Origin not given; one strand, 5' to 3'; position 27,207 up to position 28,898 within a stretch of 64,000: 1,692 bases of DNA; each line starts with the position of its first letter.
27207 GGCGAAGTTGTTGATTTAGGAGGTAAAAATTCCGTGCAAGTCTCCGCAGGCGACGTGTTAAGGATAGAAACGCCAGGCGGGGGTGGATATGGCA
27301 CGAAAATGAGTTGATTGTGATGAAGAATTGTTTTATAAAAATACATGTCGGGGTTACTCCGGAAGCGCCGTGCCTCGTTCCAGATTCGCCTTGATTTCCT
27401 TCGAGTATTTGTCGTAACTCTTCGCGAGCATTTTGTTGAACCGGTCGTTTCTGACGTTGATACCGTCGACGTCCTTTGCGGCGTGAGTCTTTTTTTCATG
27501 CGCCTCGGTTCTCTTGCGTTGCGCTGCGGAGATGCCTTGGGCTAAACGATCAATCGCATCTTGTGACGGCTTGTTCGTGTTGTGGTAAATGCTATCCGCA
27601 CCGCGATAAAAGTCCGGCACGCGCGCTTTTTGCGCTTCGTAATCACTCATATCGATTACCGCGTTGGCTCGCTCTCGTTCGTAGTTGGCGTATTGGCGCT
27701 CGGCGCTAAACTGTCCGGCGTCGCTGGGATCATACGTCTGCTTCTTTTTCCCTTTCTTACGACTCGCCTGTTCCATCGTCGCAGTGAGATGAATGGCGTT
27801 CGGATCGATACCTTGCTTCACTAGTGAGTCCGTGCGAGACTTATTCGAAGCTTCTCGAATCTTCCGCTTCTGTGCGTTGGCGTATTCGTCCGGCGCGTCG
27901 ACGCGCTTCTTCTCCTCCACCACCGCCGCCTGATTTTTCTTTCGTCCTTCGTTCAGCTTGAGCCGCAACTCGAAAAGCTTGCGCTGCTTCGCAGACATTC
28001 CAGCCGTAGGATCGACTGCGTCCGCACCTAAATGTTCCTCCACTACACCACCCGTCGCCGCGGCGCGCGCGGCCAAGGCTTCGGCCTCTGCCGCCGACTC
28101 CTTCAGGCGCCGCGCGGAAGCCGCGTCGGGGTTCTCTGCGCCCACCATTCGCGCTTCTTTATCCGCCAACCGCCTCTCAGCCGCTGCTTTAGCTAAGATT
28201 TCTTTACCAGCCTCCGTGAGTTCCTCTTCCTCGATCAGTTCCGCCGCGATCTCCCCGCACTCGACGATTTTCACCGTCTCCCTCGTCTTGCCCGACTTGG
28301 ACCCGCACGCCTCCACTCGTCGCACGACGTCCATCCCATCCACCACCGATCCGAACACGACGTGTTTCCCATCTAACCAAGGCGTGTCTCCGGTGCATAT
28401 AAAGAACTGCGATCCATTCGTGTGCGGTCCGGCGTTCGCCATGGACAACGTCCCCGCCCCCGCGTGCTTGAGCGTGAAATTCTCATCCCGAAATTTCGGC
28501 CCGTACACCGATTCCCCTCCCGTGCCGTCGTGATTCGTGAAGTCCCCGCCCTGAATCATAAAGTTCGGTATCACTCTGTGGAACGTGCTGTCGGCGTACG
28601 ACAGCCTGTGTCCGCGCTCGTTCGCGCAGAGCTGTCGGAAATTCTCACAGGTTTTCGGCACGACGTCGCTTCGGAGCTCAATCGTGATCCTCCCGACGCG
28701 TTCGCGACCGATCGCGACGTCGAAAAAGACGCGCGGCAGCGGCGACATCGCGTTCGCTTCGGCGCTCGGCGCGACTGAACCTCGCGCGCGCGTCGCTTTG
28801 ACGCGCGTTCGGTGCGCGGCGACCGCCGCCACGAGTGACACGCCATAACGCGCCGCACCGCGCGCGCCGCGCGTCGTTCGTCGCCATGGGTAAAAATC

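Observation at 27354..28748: PPIE-type cyclophilin domain fused to splicing factor SYF2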

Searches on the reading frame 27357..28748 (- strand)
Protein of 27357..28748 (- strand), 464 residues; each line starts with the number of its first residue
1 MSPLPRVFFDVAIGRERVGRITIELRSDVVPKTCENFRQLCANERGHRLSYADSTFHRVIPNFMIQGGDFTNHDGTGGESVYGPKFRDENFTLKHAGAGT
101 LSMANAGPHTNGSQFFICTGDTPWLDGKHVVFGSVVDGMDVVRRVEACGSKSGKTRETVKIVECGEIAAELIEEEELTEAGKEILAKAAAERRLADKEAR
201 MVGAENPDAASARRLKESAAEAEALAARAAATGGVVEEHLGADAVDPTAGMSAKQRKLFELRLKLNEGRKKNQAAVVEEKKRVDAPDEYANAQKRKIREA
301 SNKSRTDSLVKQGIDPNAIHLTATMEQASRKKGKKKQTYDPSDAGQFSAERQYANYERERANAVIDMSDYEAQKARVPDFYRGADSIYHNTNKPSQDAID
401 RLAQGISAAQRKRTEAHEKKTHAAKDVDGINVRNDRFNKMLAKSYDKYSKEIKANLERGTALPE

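Call 4: search_protein_families(library=pfam, proteins=[window:27357-28748:-], max_evalue=0.01)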
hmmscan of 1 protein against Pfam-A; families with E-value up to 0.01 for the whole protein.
window:27357-28748:- (464 aa): 2 families
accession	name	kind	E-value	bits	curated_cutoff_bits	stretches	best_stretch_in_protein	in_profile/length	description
PF00160.26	Pro_isomerase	-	5e-50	170.3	21.7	1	11-165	4-158/159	Cyclophilin type peptidyl-prolyl cis-trans isomerase/CLD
PF08231.17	SYF2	-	1e-29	104.3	23.5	1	313-457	3-154/154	SYF2 splicing factor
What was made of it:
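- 27354..28748 (-): Complete coding sequence of the cyclophilin-SYF2 fusion protein (464 aa plus stop at 27354-27356). No intron is needed. Both Pfam domains are complete (call 4).
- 28248..28748 (-): Cyclophilin (Cyp_ABH-type PPIase) domain, aa 1-167. Pfam PF00160 covers aa 11-165 (28254-28718). Pfam E 5e-50 (call 4).
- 27357..28016 (-): SYF2-homologous region, aa 245-464. The N-terminal motif is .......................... Pfam PF08231 covers aa 313-457 (27378-27812). The C-terminal motif is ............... Pfam E 1e-29 (call 4).
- Checked: No RRM is found (call 4).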

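Call 5: find_homologous_proteins(query=window:27357-28748:-, max_evalue=0.00001)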
Query window:27357-28748:- (464 aa): 7808 proteins with E <= 0.00001 among 8000 candidates; the best 120 are listed.
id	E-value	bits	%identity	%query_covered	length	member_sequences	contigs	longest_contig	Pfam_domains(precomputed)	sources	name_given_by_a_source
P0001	0.0e+0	1021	100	100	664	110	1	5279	PF00160.27,PF08231.18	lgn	-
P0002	8.5e-227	772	76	100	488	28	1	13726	PF00160.27,PF08231.18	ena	-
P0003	3.6e-225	766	75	100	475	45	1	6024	PF00160.27,PF08231.18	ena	-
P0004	2.7e-224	763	75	100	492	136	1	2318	PF00160.27,PF08231.18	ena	-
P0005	3.8e-214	730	75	96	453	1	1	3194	PF00160.27,PF08231.18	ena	-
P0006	4.7e-212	723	71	100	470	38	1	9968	PF00160.27,PF08231.18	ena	-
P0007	2.7e-210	717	70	100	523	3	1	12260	PF00160.27,PF08231.18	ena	-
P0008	1.4e-208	712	69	100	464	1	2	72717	PF00160.27,PF08231.18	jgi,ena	-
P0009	1.2e-203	695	70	100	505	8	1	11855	PF00160.27,PF08231.18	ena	-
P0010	4.7e-203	693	70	100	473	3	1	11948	PF00160.27,PF08231.18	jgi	-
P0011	5.3e-201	687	69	100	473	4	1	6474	PF00160.27,PF08231.18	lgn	-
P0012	1.2e-194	666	65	35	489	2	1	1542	PF00160.27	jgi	-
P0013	7.9e-188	643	61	36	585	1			PF00160.27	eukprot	eukprot:g8257.t1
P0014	1.3e-186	639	69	28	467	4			PF00160.27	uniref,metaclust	uniref:peptidylprolyl isomerase n=1 Tax=Glossina palpalis gambiensis TaxID=67801 RepID=A0A1B0B9P7_9M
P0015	1.6e-186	639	59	41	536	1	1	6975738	PF00160.27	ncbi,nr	ncbi:Peptidyl-prolyl cis-trans isomerase [Lucilia cuprina]|nr:Peptidyl-prolyl cis-trans isomerase [L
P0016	3.9e-183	628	61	36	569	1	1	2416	PF00160.27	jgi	jgi:peptidylprolyl isomerase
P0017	4.3e-178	611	64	36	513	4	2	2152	PF00160.27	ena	-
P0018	6.3e-178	611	65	35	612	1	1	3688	PF00160.27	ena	-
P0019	1.6e-174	599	63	35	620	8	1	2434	PF00160.27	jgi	jgi:peptidylprolyl isomerase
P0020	9.6e-173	593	61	36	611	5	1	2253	PF00160.27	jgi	jgi:cyclophilin family peptidyl-prolyl cis-trans isomerase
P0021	6.3e-171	588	63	35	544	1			PF00160.27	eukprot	eukprot:PDM82871.1 cyn-3 [Pristionchus pacificus]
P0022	1.8e-170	586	61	35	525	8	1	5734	PF00160.27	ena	-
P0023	8.4e-170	584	62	36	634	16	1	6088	PF00160.27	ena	-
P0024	2.2e-169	582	64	35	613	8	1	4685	PF00160.27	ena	-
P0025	5.8e-167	574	62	35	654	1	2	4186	PF00160.27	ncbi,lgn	-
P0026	1.1e-166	574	63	35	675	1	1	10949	PF00160.27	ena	-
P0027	2.5e-164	566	65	36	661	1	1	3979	PF00160.27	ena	-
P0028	1.4e-161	557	63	36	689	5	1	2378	PF00160.27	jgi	jgi:peptidylprolyl isomerase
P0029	1.8e-161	556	63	35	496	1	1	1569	PF00160.27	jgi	jgi:peptidylprolyl isomerase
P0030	1.4e-160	553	63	36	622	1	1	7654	PF00160.27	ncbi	-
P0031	4.5e-150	519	74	73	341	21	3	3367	PF00160.27,PF08231.18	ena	-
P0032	1.6e-137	477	51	53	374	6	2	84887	PF00160.27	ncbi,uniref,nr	ncbi:hypothetical protein CcCBS67573_g06195 [Chytriomyces confervae]|uniref:peptidylprolyl isomerase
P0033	5.9e-136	472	64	35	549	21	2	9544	PF00160.27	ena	-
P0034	8.3e-136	472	66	35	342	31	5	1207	PF00160.27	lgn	-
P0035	4.2e-134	466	66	35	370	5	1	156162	PF00160.27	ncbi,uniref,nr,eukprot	ncbi:hypothetical protein BCR33DRAFT_793422 [Rhizoclosmatium globosum]|uniref:peptidylprolyl isomera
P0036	6.2e-134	466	66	35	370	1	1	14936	PF00160.27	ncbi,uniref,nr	ncbi:hypothetical protein HK100_011556 [Physocladia obscura]|uniref:peptidylprolyl isomerase n=1 Tax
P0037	6.4e-133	462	63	38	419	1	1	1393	PF00160.27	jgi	-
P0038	9.3e-133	462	64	36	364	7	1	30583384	PF00160.27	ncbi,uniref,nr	ncbi:LOW QUALITY PROTEIN: peptidyl-prolyl cis-trans isomerase F, mitochondrial-like [Dioscorea cayen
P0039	9.3e-133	462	64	35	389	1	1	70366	PF00160.27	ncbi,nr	ncbi:hypothetical protein HDU98_007107 [Podochytrium sp. JEL0797]|nr:hypothetical protein HDU98_0071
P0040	1.1e-132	462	67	36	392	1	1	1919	PF00160.27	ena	-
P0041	9.4e-130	452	64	35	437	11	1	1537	PF00160.27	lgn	-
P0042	1.6e-129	451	64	35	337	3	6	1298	PF00160.27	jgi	-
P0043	4.5e-129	450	65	35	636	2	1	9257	PF00160.27,PF03151.23,PF08449.18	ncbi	ncbi:hypothetical protein HDU84_008043, partial [Entophlyctis sp. JEL0112]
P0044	7.2e-129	449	62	38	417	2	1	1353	PF00160.27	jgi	jgi:peptidylprolyl isomerase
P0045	3.8e-128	447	63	36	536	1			PF00160.27,PF00254.35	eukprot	eukprot:TRINITY_DN929_c0_g1_i1.p1 TRINITY_DN929_c0_g1~~TRINITY_DN929_c0_g1_i1.p1 ORF type:complete l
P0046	3.8e-128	447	63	35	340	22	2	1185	PF00160.27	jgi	-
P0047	4.7e-128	446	67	35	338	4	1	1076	PF00160.27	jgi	-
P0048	7.1e-128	446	63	35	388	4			PF00160.27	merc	-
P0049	1.0e-127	445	61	39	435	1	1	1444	PF00160.27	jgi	jgi:peptidylprolyl isomerase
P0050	1.7e-127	444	59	36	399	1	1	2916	PF00160.27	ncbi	-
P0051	2.5e-127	444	61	36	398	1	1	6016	PF00160.27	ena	-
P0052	3.8e-127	443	57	38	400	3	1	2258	PF00160.27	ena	-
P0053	4.1e-127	443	64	35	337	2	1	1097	PF00160.27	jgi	-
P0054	8.1e-127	442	63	36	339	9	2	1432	PF00160.27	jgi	-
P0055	9.8e-127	442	67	35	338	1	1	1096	PF00160.27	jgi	-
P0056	1.3e-126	442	62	36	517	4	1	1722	PF00160.27,PF00254.35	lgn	-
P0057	2.3e-126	441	61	38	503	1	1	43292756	PF00160.27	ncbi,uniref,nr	ncbi:hypothetical protein BUALT_Bualt08G0084700 [Buddleja alternifolia]|uniref:peptidylprolyl isomer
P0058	2.8e-126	440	67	35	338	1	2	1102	PF00160.27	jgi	-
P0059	4.5e-126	440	64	36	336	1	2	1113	PF00160.27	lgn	-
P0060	3.7e-125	437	63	35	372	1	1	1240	PF00160.27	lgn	-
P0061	4.0e-125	437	62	36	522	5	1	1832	PF00160.27,PF00254.35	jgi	-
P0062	4.3e-125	437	65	35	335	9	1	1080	PF00160.27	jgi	-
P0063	5.2e-125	436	64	36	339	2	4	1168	PF00160.27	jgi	-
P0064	1.4e-124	435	61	36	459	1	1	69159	PF00160.27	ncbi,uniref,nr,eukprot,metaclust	ncbi:cyclophilin-type peptidyl-prolyl cis-trans isomerase, putative [Bodo saltans]|uniref:peptidylpr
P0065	1.8e-124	434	56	36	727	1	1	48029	PF00160.27,PF00291.32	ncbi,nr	ncbi:UNVERIFIED_CONTAM: hypothetical protein HDU68_012190 [Siphonaria sp. JEL0065]|nr:hypothetical p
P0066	8.9e-124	432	63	35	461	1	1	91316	PF00160.27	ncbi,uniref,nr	ncbi:hypothetical protein CCACVL1_17989 [Corchorus capsularis]|uniref:peptidylprolyl isomerase n=1 T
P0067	3.1e-123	430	58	35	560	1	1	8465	PF00160.27,PF00085.27,PF13098.14,PF14595.13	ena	-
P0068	4.5e-123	430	45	100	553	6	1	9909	PF00160.27,PF08231.18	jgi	jgi:cyclophilin family peptidyl-prolyl cis-trans isomerase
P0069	5.0e-123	430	63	35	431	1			PF00160.27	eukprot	eukprot:CAMPEP_0197675590 /NCGR_PEP_ID=MMETSP1338-20131121/85213_1 /TAXON_ID=43686 ORGANISM="Pelagod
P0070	8.4e-123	429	49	100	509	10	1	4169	PF00160.27,PF08231.18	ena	-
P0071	1.6e-122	428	63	35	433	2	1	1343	PF00160.27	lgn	-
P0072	1.8e-122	428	48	100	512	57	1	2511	PF00160.27,PF08231.18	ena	-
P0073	2.0e-122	428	61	35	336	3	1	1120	PF00160.27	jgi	-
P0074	2.2e-122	428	61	35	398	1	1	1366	PF00160.27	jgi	-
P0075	2.2e-122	428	49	100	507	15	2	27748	PF00160.27,PF08231.18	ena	-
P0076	2.3e-122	428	62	35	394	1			PF00160.27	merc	-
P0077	2.4e-122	427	46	53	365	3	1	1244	PF00160.27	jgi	-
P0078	2.7e-122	427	53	50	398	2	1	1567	PF00160.27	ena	-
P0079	4.3e-122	427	59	36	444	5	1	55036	PF00160.27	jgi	jgi:peptidylprolyl isomerase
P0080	7.1e-122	426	60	35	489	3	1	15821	PF00160.27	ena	-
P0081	8.4e-122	426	66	34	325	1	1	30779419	PF00160.27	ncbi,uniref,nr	ncbi:hypothetical protein F7725_015699 [Dissostichus mawsoni]|uniref:peptidylprolyl isomerase n=1 Ta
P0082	1.0e-121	425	60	36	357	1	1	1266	PF00160.27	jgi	-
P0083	1.1e-121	425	63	35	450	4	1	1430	PF00160.27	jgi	-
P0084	2.0e-121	424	62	36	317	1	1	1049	PF00160.27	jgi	-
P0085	2.4e-121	424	62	35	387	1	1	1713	PF00160.27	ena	-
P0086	2.7e-121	424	63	35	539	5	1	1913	PF00160.27,PF00254.35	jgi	jgi:peptidylprolyl isomerase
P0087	3.2e-121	424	59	36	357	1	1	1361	PF00160.27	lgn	-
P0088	3.4e-121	424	54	42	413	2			PF00160.27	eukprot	eukprot:g1222.t1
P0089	3.4e-121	424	63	47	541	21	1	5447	PF00160.27,PF08231.18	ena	-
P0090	4.0e-121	423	59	36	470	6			PF00160.27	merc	-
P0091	4.3e-121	423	63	35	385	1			PF00160.27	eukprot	eukprot:g2195.t1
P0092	6.3e-121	423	62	35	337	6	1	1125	PF00160.27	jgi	-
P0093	9.3e-121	422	62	36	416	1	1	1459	PF00160.27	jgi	-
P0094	9.6e-121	422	47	100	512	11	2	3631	PF00160.27,PF08231.18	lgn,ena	-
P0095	1.8e-120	421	59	35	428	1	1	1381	PF00160.27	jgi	-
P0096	3.0e-120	421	61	36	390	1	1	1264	PF00160.27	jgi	-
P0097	3.5e-120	420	57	56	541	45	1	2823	PF00160.27,PF08231.18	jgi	jgi:cyclophilin family peptidyl-prolyl cis-trans isomerase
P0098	4.4e-120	420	62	36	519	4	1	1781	PF00160.27,PF00254.35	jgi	-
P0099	4.6e-120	420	64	47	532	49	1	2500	PF00160.27,PF08231.18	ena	-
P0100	5.1e-120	420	65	35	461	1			PF00160.27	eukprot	eukprot:TRINITY_DN4256_c0_g1_i1.p1 TRINITY_DN4256_c0_g1~~TRINITY_DN4256_c0_g1_i1.p1 ORF type:complet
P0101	1.2e-119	419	62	34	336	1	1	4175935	PF00160.27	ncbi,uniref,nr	ncbi:hypothetical protein Cgig2_014776 [Carnegiea gigantea]|uniref:peptidylprolyl isomerase n=1 Tax=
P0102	1.3e-119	418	46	57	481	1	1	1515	PF00160.27,PF00639.28,PF13616.13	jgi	-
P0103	3.5e-119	417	60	35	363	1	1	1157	PF00160.27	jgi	-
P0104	5.5e-119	416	62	34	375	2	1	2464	PF00160.27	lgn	-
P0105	7.8e-119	416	57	35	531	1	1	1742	PF00160.27,PF00085.27,PF14595.13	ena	-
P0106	8.8e-119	416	61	36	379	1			PF00160.27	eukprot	eukprot:GGOE01056411.1.p1 GENE.GGOE01056411.1~~GGOE01056411.1.p1 ORF type:complete len:380 (+),score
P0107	1.0e-118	415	61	36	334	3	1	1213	PF00160.27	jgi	-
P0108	1.5e-118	415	53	45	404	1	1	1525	PF00160.27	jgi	-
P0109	1.7e-118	415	64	35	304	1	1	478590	PF00160.27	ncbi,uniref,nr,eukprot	ncbi:peptidyl-prolyl cis-trans isomerase [Lingula anatina]|uniref:peptidylprolyl isomerase n=1 Tax=L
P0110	2.3e-118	414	60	35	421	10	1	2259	PF00160.27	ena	-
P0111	8.2e-118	413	59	36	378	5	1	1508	PF00160.27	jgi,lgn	-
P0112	1.8e-117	411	56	36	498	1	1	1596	PF00160.27,PF00639.28,PF13616.13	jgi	-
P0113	4.0e-117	410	47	98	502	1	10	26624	PF00160.27,PF08231.18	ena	-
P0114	4.3e-117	410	47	98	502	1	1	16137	PF00160.27,PF08231.18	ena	-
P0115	6.6e-117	410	57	35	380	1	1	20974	PF00160.27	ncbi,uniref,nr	ncbi:hypothetical protein CYMTET_29678 [Cymbomonas tetramitiformis]|uniref:peptidylprolyl isomerase 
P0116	6.6e-117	410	47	98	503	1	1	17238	PF00160.27,PF08231.18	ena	-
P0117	1.3e-116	409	55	38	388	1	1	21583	PF00160.27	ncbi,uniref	ncbi:peptidyl-prolyl cis-trans isomerase [Acrasis kona]|uniref:peptidylprolyl isomerase n=1 Tax=Acra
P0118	1.7e-116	408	61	35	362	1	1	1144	PF00160.27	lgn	-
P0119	5.1e-116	407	46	100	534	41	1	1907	PF00160.27,PF08231.18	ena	-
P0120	5.9e-116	406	60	46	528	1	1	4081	PF00160.27,PF08231.18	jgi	-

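Call 6: list_cluster_members(proteins=[P0001, P0002, P0008, P0010, P0068, P0097, P0113, P0075])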
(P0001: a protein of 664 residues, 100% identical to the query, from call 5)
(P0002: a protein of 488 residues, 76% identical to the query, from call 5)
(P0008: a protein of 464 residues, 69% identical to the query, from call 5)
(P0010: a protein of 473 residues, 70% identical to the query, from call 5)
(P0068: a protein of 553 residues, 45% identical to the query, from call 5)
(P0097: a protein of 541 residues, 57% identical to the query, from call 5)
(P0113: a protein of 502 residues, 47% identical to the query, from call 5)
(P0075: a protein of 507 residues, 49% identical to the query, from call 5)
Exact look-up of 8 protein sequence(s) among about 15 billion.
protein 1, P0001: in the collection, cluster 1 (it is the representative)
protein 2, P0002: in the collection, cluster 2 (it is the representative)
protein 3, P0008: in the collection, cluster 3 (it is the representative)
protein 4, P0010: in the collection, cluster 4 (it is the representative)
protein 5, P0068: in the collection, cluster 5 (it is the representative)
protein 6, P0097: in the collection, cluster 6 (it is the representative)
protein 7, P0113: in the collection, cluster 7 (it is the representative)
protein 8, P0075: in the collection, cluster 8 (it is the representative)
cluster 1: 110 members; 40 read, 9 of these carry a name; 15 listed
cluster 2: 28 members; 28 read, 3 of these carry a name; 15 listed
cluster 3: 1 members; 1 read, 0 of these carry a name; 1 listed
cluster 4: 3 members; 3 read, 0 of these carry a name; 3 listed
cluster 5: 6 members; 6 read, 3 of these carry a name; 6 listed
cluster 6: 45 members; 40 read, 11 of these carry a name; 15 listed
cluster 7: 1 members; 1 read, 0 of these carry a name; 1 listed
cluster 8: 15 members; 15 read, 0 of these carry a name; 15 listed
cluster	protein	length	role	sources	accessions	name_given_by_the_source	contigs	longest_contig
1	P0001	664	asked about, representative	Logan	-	-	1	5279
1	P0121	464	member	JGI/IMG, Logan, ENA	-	cyclophilin family peptidyl-prolyl cis-trans isomerase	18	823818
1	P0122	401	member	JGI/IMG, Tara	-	cyclophilin family peptidyl-prolyl cis-trans isomerase | strand:- start:1398 stop:2603 length:1206 start_codon:yes stop_codon:yes ...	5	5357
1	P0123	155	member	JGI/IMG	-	hypothetical protein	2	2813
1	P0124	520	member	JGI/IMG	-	cyclophilin family peptidyl-prolyl cis-trans isomerase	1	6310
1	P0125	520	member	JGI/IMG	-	cyclophilin family peptidyl-prolyl cis-trans isomerase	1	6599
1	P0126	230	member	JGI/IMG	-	hypothetical protein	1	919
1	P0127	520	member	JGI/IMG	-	cyclophilin family peptidyl-prolyl cis-trans isomerase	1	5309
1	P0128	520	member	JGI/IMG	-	cyclophilin family peptidyl-prolyl cis-trans isomerase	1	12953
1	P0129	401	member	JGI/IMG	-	cyclophilin family peptidyl-prolyl cis-trans isomerase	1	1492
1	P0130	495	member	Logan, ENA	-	-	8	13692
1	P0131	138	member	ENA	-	-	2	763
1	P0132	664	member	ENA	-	-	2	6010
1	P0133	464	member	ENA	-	-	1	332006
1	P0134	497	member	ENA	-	-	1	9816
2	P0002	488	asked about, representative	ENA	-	-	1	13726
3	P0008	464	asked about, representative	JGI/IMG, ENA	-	-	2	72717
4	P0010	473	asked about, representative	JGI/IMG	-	-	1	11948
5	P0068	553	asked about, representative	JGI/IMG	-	cyclophilin family peptidyl-prolyl cis-trans isomerase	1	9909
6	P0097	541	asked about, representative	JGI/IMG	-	cyclophilin family peptidyl-prolyl cis-trans isomerase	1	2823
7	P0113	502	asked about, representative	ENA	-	-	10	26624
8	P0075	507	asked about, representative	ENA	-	-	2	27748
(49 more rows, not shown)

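Call 12: find_encoding_contigs(protein=window:27357-28748:-, flank=3000, max_places=6)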
Protein window:27357-28748:- (464 aa): 24 contigs read that carry it; 6 places shown.
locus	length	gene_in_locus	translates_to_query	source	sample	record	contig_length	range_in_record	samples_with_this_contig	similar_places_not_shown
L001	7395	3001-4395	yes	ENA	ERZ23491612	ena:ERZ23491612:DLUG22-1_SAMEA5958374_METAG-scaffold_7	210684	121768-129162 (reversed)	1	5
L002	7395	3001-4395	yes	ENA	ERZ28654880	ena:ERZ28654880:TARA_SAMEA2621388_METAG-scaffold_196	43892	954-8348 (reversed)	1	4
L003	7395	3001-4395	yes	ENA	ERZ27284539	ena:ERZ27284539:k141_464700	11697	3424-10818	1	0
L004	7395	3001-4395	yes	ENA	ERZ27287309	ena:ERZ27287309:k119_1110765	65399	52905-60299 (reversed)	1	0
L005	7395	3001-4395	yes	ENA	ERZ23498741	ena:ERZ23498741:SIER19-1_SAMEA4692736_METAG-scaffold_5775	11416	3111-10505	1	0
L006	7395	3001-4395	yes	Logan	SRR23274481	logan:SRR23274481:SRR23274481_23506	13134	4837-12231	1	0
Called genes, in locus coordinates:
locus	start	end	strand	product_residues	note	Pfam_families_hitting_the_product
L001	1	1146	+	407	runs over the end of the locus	PF04056:Ssl1, PF13519:VWA_2, PF07975:C1_4 (weak)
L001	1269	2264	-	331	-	-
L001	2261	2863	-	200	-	PF18477:PIN_9 (weak), PF04900:Fcf1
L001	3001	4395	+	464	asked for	PF00160:Pro_isomerase, PF08231:SYF2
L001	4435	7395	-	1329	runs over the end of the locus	PF05378:Hydant_A_N, PF01968:Hydantoinase_A, PF19278:Hydant_A_C (weak), PF02538:Hydantoinase_B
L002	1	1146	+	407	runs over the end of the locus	PF04056:Ssl1, PF13519:VWA_2, PF07975:C1_4 (weak)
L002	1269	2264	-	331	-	-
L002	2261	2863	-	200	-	PF18477:PIN_9 (weak), PF04900:Fcf1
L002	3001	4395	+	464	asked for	PF00160:Pro_isomerase, PF08231:SYF2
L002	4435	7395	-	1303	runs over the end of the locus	?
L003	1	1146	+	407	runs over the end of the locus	PF04056:Ssl1, PF13519:VWA_2, PF07975:C1_4 (weak)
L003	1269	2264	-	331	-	-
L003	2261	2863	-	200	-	PF18477:PIN_9 (weak), PF04900:Fcf1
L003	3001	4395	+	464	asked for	PF00160:Pro_isomerase, PF08231:SYF2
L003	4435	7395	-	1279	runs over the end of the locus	?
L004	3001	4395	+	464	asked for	PF00160:Pro_isomerase, PF08231:SYF2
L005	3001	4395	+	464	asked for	PF00160:Pro_isomerase, PF08231:SYF2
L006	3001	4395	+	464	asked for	PF00160:Pro_isomerase, PF08231:SYF2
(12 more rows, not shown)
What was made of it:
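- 27354..28748 (-): The identical product is encoded on 24 contigs read from the collection (call 12).
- Checked: The exact 464-aa protein is encoded on 24 contigs read from the collection (the index lists it in 31 blocks); the 6 places shown come from 6 different samples (call 12).
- The identical protein is encoded on 24 contigs, with the same neighbours on all 6 places shown (Ssl1, a 331-aa unknown, Fcf1, this gene, oxoprolinase; call 12). The identical 464-aa product is encoded on 24 contigs read from the collection, and the 6 places shown come from 6 different samples (call 12).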
